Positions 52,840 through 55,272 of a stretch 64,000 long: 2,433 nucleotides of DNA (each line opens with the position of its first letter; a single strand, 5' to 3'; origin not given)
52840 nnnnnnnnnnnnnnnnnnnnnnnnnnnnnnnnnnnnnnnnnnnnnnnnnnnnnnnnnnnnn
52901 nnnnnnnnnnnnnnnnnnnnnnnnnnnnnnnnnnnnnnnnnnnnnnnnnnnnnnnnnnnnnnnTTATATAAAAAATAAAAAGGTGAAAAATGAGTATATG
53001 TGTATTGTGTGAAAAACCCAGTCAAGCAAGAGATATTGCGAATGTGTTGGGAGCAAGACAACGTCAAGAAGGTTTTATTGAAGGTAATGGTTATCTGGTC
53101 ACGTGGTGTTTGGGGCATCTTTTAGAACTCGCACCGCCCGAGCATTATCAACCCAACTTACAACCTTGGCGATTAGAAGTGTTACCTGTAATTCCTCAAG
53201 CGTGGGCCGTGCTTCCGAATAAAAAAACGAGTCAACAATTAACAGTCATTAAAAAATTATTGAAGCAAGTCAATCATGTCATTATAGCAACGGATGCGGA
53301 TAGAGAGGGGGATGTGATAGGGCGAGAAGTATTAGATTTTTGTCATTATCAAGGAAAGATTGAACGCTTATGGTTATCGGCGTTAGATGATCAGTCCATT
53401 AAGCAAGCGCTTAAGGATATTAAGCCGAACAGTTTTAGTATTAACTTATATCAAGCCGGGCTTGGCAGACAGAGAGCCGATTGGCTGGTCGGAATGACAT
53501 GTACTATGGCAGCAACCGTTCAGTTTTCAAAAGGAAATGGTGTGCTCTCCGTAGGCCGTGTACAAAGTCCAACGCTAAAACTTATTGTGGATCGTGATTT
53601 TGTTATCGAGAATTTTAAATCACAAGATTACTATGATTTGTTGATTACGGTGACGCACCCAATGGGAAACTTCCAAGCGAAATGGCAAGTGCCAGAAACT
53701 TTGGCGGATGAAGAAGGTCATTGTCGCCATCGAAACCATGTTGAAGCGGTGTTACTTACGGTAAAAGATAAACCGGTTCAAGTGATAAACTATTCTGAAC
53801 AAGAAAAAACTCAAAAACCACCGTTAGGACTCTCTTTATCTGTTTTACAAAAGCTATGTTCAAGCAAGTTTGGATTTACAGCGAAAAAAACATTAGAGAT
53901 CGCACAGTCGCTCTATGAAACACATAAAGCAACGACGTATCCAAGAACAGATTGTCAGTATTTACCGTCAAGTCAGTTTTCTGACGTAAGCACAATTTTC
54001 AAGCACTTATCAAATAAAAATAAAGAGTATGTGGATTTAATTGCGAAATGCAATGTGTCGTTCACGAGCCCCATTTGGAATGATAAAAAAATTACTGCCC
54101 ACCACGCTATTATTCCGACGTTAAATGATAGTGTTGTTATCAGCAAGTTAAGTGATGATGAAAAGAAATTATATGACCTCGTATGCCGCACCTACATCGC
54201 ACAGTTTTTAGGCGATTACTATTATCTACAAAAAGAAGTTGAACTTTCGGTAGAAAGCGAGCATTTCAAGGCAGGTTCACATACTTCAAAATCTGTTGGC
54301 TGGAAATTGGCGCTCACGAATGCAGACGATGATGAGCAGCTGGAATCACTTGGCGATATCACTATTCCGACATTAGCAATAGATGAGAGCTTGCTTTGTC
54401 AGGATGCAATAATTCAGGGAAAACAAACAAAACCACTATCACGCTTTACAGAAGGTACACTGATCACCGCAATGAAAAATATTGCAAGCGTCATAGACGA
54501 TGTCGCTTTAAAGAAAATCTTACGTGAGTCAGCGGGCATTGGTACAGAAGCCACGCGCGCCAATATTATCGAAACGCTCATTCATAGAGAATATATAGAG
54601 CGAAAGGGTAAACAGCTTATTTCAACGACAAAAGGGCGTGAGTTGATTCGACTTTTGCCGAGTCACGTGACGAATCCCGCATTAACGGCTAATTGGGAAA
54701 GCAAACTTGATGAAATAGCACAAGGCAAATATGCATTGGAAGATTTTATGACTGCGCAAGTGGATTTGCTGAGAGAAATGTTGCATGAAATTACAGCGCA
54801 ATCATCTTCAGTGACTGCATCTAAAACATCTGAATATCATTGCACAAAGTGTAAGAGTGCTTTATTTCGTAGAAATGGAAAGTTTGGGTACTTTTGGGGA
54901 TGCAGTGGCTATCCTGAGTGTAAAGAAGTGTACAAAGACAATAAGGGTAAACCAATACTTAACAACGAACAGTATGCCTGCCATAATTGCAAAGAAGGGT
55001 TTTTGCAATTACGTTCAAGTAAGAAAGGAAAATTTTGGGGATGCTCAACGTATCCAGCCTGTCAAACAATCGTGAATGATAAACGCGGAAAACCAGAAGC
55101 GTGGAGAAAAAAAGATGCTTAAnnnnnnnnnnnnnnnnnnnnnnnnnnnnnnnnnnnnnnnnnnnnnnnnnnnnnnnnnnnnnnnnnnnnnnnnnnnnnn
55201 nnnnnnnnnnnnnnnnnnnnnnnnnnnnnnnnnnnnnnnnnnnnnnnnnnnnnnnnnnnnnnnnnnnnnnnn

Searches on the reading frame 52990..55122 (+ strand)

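Call 9: search_protein_families(library=pfam, proteins=[window:52990-55122:+], max_evalue=0.01)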
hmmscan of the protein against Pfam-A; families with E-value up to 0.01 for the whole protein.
window:52990-55122:+ (710 aa): 3 families
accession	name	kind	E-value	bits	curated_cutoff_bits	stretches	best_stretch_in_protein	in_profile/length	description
PF01131.25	Topoisom_bac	-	2.3e-114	383.1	35.1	1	151-587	4-410/411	DNA topoisomerase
PF01396.24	Zn_ribbon_Top1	-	9.9e-19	67.3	32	2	617-652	3-38/39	Topoisomerase DNA binding C4 zinc finger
PF01751.28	Toprim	-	4.5e-16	59.2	23.1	1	5-129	3-93/96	Toprim domain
